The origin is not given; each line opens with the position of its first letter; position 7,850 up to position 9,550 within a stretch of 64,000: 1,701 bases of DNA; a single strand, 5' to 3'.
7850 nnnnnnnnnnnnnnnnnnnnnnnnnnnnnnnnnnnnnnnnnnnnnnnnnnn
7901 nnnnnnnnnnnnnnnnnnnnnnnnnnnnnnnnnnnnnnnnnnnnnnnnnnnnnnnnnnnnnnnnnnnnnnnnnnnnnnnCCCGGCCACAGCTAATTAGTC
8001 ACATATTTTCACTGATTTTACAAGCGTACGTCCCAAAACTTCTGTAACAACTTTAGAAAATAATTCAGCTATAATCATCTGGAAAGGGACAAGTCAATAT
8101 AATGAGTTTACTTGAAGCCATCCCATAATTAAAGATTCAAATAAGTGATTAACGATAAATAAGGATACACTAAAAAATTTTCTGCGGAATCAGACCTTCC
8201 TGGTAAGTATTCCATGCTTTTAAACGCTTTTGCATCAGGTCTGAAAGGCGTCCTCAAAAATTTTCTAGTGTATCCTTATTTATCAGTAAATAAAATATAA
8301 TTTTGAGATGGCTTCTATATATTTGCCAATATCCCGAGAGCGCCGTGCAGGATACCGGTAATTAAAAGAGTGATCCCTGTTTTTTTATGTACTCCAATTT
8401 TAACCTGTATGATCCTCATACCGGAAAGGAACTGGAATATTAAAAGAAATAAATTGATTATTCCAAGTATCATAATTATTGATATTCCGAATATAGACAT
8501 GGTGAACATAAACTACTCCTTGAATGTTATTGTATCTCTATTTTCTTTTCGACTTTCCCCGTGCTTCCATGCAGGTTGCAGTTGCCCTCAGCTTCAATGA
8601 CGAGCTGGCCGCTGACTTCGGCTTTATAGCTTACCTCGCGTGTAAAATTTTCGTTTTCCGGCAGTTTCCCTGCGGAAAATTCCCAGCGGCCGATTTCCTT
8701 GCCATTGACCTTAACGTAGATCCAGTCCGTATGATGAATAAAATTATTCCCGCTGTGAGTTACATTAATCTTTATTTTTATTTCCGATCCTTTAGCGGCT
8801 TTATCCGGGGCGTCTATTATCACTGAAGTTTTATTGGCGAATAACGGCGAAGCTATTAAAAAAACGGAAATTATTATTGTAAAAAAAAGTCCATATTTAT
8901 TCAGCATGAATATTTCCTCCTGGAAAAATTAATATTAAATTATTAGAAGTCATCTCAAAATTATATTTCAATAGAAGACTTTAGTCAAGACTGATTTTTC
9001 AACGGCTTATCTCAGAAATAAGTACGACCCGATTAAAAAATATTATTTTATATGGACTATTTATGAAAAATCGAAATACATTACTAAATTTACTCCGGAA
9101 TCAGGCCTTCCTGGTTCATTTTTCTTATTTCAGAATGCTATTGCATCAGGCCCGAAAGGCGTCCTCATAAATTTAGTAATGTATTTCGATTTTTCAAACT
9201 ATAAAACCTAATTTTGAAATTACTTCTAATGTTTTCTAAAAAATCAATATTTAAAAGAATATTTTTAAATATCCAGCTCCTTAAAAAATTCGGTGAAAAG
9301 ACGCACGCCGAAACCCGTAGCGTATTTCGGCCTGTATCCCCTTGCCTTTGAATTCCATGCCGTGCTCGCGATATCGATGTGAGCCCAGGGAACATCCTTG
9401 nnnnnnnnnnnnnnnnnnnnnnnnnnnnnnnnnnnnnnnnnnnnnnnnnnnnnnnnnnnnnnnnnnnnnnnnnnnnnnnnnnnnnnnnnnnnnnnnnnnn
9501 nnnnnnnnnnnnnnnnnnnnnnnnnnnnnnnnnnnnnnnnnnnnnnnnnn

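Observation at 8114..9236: Family A: 200-290 bp nested-palindrome, MITE-like element with copy-specific compensatory stems, always on the same strand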

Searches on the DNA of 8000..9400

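Call 6: search_rna_families(source=window, start=8000, end=9400, threshold=evalue, max_evalue=10, show_alignments=3)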
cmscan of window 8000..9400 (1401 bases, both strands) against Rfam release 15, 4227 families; matches with E-value up to 10: 6.
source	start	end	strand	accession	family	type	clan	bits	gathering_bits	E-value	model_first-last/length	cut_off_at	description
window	8149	8289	-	RF04128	MIR8562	Gene; miRNA;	-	34.2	211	0.00041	1-242/242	no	MIR8562 microRNA precursor family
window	9059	9200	-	RF04174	MIR4208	Gene; miRNA;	-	29.7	140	0.042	1-191/191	no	MIR4208 microRNA precursor family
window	9069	9191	-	RF04134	MIR7504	Gene; miRNA;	-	22.3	83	0.54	1-124/124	no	MIR7504 microRNA precursor family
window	8283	8328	+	RF00621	CoTC_ribozyme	Gene; ribozyme;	-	16.5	58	2.7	70-116/191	no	Beta-globin co-transcriptional cleavage ribozyme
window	8371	8398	-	RF00522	PreQ1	Cis-reg; riboswitch;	-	14.8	39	6.7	1-45/45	no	PreQ1 (pre queuosine) riboswitch aptamer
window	9068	9192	-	RF04223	MIR2619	Gene; miRNA;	-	13.7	113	3.5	1-202/202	no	MIR2619 microRNA precursor family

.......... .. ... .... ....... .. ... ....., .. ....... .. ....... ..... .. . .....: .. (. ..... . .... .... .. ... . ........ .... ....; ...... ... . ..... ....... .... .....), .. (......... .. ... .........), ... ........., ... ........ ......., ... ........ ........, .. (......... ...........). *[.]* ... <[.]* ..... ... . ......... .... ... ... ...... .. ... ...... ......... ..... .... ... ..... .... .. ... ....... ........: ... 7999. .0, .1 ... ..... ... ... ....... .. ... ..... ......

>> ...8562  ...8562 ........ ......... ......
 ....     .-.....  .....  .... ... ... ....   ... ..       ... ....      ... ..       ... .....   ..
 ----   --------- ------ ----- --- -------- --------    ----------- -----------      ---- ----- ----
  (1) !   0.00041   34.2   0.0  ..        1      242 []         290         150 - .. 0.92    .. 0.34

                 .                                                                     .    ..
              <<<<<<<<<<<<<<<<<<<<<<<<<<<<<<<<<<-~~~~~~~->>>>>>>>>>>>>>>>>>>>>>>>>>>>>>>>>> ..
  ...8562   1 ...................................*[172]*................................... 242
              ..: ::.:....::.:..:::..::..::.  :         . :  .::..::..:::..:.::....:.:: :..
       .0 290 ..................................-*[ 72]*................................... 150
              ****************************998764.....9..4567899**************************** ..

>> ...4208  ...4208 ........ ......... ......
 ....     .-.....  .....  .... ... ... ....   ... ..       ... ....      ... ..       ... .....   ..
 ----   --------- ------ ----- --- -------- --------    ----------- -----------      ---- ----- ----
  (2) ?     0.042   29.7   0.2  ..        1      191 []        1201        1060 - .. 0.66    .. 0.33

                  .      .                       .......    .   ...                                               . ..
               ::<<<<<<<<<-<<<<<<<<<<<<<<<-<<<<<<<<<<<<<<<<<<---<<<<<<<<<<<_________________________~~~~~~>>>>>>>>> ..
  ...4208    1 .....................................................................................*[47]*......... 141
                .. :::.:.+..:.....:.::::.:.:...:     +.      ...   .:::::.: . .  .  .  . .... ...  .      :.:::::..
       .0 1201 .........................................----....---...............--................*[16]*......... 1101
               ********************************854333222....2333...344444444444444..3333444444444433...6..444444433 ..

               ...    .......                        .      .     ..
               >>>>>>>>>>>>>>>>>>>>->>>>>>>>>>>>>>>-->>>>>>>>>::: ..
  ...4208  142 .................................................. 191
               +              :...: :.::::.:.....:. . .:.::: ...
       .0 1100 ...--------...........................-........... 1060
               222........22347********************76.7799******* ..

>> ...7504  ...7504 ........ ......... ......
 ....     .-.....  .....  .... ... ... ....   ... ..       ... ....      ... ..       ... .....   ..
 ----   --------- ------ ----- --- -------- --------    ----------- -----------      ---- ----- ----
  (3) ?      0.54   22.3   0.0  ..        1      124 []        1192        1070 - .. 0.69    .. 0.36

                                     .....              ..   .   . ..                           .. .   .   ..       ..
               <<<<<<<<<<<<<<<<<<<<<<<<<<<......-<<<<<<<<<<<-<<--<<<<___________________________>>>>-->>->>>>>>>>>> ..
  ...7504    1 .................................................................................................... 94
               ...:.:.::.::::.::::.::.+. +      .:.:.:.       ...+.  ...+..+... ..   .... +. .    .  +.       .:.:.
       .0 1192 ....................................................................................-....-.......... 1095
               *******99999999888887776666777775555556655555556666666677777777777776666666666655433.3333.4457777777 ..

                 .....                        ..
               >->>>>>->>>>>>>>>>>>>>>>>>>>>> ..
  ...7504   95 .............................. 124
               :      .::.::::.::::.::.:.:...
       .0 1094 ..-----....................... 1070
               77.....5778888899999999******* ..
